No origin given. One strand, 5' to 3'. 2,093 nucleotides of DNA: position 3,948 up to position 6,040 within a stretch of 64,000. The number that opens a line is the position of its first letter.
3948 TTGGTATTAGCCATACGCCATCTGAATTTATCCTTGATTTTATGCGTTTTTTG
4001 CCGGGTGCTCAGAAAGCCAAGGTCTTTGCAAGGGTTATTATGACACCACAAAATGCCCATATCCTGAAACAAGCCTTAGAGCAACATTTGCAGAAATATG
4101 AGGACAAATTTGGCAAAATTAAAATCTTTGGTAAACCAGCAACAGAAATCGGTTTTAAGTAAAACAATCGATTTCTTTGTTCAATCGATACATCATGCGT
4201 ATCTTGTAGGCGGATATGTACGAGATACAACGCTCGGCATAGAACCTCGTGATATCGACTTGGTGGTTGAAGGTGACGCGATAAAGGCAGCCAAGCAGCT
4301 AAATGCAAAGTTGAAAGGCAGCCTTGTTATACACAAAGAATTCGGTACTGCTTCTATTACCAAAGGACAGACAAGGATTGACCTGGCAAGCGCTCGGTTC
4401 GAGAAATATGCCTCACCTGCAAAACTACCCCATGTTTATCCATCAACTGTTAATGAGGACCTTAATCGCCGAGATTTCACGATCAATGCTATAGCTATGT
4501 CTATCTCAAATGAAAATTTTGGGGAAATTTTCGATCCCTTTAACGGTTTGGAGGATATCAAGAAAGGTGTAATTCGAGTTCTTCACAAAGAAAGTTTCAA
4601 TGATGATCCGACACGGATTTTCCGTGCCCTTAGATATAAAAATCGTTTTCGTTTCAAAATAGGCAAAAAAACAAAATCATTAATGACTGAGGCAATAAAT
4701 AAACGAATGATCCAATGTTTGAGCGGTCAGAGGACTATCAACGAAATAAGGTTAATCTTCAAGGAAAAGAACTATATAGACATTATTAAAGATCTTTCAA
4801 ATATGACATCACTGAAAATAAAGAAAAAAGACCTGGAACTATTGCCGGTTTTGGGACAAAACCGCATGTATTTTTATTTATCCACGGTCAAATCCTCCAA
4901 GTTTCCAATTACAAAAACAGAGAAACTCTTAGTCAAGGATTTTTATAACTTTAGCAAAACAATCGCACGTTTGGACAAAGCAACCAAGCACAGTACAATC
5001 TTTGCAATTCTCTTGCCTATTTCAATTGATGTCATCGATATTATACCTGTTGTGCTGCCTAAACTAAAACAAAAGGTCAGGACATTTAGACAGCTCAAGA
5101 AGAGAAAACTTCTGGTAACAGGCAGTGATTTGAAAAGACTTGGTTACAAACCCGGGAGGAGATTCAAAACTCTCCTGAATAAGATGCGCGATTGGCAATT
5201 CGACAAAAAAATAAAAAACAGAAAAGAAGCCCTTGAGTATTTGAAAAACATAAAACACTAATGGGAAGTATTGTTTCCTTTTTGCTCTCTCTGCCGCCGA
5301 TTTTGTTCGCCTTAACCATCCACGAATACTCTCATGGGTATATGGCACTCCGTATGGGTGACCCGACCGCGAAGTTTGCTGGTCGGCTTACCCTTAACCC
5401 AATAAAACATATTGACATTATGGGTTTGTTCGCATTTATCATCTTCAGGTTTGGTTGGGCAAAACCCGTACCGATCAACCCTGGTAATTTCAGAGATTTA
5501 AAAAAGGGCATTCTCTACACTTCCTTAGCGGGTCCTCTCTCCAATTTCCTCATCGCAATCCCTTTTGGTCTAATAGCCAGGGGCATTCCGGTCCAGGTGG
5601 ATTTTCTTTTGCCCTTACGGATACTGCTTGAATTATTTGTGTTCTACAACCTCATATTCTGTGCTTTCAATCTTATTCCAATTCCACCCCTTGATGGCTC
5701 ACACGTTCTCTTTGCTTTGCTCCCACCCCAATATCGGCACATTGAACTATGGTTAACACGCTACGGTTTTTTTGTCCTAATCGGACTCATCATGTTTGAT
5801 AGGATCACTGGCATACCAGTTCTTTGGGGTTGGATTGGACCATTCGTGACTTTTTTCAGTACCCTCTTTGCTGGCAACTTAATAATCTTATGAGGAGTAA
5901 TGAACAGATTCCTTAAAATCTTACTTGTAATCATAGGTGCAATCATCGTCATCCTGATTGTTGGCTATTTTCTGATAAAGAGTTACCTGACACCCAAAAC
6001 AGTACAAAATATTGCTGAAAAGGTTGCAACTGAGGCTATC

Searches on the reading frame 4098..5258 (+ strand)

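Call 51: search_protein_families(library=pfam, proteins=[window:4098-5258:+], max_evalue=0.00001)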
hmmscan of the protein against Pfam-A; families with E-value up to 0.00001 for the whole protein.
window:4098-5258:+ (387 aa): 1 family
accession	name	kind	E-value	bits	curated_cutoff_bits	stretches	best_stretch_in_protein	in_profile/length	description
PF01743.26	PolyA_pol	-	1.3e-31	109.9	23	1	34-160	1-126/126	Poly A polymerase head domain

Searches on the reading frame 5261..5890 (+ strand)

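Call 51: search_protein_families(library=pfam, proteins=[window:5261-5890:+], max_evalue=0.00001)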
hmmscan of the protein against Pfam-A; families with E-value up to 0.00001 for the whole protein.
window:5261-5890:+ (210 aa): 1 family
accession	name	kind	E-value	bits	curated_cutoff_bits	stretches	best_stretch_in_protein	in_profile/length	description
PF02163.28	Peptidase_M50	-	9.3e-12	45.2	27.2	1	122-175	162-220/221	Peptidase family M50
